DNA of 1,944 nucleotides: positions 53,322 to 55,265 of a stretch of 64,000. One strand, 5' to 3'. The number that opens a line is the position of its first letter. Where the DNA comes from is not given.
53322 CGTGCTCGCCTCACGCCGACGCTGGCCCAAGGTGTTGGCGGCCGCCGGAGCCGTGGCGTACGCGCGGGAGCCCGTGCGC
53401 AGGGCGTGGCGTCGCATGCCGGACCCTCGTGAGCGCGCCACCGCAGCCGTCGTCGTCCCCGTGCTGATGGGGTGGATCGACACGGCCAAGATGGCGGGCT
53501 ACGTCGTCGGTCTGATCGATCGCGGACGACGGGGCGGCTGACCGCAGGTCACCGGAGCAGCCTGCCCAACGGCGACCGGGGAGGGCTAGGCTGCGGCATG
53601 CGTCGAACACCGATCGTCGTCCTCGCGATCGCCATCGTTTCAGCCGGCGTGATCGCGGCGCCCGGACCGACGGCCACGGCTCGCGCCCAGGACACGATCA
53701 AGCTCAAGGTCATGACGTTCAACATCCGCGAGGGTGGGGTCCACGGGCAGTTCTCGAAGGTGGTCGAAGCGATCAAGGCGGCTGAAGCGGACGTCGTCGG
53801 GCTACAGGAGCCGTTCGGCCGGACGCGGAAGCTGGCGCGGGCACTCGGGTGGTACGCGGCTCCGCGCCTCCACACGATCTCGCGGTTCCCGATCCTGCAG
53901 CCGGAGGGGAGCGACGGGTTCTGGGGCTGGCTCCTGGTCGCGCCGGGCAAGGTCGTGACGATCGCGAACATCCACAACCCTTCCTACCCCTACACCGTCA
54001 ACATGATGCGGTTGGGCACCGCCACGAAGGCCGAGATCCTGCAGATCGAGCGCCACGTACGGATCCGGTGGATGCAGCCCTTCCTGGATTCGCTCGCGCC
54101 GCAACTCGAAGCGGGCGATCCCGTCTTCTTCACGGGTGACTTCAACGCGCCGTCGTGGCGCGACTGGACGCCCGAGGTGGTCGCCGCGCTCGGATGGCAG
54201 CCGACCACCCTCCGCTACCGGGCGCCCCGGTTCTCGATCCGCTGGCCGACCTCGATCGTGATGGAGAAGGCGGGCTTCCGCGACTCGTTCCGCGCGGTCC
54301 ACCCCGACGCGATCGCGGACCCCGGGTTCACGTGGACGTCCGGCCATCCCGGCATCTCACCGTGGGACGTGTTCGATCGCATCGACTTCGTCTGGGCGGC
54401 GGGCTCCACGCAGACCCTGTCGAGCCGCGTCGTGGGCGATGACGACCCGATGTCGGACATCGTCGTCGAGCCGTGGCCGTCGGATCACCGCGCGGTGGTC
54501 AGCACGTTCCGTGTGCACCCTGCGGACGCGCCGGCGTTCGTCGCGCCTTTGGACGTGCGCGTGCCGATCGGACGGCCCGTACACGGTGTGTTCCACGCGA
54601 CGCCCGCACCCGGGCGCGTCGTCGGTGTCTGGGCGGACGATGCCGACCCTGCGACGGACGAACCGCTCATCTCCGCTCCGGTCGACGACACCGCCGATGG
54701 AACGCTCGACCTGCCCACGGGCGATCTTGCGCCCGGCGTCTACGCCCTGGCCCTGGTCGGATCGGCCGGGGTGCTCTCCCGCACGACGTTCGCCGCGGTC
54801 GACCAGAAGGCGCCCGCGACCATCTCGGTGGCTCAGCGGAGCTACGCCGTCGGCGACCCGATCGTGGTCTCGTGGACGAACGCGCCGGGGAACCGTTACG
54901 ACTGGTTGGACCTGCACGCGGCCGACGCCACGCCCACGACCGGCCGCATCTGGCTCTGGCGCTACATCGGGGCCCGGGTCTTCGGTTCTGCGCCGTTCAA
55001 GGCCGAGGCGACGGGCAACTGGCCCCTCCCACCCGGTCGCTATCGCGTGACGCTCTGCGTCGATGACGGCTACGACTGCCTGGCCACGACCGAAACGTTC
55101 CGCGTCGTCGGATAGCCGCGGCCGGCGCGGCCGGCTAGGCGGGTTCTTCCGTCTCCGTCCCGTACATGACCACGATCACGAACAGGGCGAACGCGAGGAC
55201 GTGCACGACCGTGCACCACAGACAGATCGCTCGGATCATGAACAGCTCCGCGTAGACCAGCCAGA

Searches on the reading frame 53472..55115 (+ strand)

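Call 53: search_protein_families(library=pfam, proteins=[window:53472-55115:+], max_evalue=0.00001)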
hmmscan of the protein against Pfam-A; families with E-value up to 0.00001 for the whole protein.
window:53472-55115:+ (547 aa): 1 family
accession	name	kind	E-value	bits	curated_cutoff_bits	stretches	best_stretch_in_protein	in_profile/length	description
PF03372.29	Exo_endo_phos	-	7.2e-18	65.6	24.5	1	81-339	1-225/225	Endonuclease/Exonuclease/phosphatase family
